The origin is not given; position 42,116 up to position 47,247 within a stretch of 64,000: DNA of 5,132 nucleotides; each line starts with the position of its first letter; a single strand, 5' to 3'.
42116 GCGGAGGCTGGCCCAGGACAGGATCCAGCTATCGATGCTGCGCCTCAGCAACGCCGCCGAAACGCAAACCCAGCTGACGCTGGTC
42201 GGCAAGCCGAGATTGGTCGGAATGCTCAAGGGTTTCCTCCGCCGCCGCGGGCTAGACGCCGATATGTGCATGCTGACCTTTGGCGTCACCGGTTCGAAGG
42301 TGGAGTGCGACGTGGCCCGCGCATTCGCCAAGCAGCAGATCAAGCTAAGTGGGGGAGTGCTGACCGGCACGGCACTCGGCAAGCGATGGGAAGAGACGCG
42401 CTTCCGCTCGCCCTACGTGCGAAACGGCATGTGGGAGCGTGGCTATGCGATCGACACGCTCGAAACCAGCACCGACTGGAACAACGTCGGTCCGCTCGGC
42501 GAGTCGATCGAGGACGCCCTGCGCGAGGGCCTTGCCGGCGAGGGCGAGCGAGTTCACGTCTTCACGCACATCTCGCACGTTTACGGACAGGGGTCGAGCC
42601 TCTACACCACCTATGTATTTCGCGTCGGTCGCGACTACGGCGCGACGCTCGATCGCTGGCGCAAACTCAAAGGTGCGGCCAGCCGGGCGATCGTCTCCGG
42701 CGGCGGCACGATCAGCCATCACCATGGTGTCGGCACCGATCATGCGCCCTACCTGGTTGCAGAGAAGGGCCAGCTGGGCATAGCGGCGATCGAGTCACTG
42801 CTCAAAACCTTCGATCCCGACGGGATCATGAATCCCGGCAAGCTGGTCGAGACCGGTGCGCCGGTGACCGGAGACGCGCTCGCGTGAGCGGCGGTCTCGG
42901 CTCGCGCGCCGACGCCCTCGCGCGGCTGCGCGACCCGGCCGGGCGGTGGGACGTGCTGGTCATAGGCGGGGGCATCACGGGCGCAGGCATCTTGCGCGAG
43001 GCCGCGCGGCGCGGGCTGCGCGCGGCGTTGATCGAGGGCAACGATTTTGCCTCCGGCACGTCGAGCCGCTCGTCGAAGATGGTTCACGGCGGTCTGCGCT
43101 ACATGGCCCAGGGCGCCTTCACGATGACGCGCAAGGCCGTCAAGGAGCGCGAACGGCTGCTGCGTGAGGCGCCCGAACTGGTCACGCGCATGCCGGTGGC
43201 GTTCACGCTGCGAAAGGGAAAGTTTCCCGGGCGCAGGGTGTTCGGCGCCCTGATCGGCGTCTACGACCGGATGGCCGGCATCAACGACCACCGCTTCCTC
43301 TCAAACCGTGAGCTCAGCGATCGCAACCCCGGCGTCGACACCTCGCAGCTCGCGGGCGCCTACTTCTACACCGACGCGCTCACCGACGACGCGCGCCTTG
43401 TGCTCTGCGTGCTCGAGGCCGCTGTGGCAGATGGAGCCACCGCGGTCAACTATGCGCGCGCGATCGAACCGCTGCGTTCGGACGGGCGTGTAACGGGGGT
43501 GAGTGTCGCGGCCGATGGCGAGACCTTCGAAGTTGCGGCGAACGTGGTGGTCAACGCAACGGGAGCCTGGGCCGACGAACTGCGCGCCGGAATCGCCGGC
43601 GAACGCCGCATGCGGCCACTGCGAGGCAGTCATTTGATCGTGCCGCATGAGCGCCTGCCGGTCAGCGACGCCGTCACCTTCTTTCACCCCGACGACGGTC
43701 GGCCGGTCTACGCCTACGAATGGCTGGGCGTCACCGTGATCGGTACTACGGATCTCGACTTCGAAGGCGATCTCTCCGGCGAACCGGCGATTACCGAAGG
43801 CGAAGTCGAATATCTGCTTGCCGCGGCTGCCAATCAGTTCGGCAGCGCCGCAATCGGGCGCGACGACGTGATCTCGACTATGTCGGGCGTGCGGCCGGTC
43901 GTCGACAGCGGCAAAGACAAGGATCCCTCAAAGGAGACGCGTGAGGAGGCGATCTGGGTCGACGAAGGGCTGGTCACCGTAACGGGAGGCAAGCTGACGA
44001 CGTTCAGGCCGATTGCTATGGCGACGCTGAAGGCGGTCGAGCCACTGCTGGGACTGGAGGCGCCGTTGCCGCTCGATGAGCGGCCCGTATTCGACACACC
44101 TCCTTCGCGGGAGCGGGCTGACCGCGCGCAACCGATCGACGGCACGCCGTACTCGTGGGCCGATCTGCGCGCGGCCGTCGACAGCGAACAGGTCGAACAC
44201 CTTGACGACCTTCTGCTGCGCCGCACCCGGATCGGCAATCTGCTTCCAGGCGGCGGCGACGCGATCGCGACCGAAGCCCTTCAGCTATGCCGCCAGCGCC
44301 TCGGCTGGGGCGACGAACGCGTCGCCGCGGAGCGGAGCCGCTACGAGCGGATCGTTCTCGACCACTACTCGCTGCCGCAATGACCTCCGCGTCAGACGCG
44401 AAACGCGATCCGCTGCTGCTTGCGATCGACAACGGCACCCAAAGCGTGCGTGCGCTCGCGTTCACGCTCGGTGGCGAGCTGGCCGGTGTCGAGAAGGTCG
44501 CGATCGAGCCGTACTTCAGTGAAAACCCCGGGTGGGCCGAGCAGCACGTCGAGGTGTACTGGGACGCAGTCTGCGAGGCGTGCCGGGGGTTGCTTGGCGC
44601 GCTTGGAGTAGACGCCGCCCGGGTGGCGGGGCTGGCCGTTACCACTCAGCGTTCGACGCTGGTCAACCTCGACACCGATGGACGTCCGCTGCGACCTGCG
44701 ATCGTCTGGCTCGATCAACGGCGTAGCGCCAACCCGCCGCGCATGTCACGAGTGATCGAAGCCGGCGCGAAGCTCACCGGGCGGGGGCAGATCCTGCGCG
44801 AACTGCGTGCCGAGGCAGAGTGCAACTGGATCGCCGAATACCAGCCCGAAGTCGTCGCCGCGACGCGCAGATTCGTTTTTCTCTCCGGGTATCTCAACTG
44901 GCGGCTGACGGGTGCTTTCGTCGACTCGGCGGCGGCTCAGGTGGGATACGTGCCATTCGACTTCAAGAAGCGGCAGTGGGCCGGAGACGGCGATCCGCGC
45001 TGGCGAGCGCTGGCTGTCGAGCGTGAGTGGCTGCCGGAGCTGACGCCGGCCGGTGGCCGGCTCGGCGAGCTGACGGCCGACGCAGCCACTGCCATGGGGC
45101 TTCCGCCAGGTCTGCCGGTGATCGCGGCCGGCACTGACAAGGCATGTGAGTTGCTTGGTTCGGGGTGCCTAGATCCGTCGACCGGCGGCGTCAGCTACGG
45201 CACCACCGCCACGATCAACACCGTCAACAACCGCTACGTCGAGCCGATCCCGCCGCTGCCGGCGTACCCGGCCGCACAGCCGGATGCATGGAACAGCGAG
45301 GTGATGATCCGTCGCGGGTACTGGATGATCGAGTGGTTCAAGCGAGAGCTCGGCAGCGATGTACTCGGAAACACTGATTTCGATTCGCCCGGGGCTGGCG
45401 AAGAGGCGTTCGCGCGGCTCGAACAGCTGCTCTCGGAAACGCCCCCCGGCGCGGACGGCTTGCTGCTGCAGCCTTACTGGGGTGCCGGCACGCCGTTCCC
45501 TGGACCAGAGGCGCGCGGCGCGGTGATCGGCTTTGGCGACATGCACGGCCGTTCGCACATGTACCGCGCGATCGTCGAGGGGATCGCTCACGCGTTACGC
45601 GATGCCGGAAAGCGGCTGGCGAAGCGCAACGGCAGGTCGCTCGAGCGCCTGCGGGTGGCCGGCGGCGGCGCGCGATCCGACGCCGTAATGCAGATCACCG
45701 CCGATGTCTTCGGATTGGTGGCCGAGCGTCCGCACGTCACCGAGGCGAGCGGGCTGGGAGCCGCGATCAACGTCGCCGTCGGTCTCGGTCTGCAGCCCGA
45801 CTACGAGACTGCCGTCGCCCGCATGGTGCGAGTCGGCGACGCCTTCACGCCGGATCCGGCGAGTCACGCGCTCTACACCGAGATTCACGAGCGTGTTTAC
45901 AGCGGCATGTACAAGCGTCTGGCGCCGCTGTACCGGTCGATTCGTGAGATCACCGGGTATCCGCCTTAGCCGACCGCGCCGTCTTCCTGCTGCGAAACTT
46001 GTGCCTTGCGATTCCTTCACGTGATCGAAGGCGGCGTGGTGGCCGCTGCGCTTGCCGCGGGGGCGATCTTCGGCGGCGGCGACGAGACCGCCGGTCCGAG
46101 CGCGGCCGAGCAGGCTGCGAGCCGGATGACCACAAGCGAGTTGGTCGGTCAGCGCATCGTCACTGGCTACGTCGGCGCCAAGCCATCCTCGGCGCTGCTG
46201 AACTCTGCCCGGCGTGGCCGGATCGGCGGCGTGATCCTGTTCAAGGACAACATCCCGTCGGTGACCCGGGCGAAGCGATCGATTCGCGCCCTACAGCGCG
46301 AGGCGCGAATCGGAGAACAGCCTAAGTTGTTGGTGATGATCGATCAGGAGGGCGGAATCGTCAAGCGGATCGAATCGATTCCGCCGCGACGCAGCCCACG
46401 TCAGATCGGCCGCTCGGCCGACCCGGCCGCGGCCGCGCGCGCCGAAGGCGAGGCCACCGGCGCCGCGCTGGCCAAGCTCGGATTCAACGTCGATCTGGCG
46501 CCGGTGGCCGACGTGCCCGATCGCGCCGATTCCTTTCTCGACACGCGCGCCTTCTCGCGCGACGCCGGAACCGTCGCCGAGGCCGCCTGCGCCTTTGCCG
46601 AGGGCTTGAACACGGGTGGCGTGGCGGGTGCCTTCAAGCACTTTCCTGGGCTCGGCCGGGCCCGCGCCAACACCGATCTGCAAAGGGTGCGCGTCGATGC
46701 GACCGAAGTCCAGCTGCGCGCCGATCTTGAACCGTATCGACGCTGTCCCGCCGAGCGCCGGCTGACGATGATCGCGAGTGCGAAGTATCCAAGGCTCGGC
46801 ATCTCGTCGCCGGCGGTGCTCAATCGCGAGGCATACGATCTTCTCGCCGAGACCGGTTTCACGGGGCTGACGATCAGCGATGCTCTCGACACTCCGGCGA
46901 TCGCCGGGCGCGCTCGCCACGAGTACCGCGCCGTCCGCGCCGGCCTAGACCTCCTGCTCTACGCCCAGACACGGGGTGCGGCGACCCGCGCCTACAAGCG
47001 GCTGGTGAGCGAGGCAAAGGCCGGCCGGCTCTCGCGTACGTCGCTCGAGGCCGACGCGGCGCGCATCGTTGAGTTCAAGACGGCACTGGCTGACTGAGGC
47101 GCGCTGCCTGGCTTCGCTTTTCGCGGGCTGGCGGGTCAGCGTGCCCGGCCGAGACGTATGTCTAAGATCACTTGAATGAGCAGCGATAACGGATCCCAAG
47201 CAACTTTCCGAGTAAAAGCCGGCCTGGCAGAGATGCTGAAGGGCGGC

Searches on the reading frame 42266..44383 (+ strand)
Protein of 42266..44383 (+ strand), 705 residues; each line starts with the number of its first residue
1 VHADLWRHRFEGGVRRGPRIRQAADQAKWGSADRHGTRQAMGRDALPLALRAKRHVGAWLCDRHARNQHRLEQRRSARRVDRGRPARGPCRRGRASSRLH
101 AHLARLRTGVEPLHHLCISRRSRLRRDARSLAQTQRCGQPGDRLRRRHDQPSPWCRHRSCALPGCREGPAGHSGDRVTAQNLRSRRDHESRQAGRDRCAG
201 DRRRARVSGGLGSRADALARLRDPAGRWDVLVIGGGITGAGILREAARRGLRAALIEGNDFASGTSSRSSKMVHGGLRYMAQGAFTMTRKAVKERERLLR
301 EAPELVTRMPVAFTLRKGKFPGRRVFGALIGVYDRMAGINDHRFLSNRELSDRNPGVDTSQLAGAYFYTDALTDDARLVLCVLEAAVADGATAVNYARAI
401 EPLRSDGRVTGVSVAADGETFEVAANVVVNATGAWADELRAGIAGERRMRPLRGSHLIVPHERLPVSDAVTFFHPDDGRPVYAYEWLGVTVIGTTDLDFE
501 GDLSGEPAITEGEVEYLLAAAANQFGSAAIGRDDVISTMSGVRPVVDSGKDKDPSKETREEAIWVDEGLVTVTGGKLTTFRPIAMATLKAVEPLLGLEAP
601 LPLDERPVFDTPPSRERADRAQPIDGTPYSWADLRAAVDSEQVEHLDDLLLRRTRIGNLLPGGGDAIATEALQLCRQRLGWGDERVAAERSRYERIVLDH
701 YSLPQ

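Call 58: search_protein_families(library=pfam, proteins=[window:42266-44383:+], max_evalue=0.001)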
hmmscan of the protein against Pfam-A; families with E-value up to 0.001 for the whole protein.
window:42266-44383:+ (705 aa): 4 families
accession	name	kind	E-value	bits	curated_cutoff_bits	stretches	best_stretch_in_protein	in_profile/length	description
PF01266.30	DAO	-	2e-56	192.5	27.9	1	229-574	1-334/353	FAD dependent oxidoreductase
PF16901.10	DAO_C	-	5.9e-09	36.3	31.4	1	620-685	59-125/126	C-terminal domain of alpha-glycerophosphate oxidase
PF12831.13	FAD_oxidored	-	9.6e-07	28.9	27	1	229-433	1-145/416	FAD dependent oxidoreductase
PF00890.30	FAD_binding_2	-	8.2e-06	25.7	20.4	1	229-437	1-206/414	FAD binding domain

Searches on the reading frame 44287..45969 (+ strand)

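Call 58: search_protein_families(library=pfam, proteins=[window:44287-45969:+], max_evalue=0.001)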
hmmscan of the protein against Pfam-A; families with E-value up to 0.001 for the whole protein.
window:44287-45969:+ (560 aa): 2 families
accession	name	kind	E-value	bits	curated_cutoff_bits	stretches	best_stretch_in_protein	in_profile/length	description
PF00370.27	FGGY_N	-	1.2e-41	143.3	28.8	1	44-291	2-245/245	FGGY family of carbohydrate kinases, N-terminal domain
PF02782.22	FGGY_C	-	2.4e-24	86.7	27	1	302-498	3-196/198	FGGY family of carbohydrate kinases, C-terminal domain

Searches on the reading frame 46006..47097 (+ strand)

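Call 58: search_protein_families(library=pfam, proteins=[window:46006-47097:+], max_evalue=0.001)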
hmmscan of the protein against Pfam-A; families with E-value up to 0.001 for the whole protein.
window:46006-47097:+ (363 aa): 1 family
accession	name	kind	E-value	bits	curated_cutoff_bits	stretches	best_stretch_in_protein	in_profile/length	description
PF00933.27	Glyco_hydro_3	-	2.7e-37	129.3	27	1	59-355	15-314/316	Glycosyl hydrolase family 3 N terminal domain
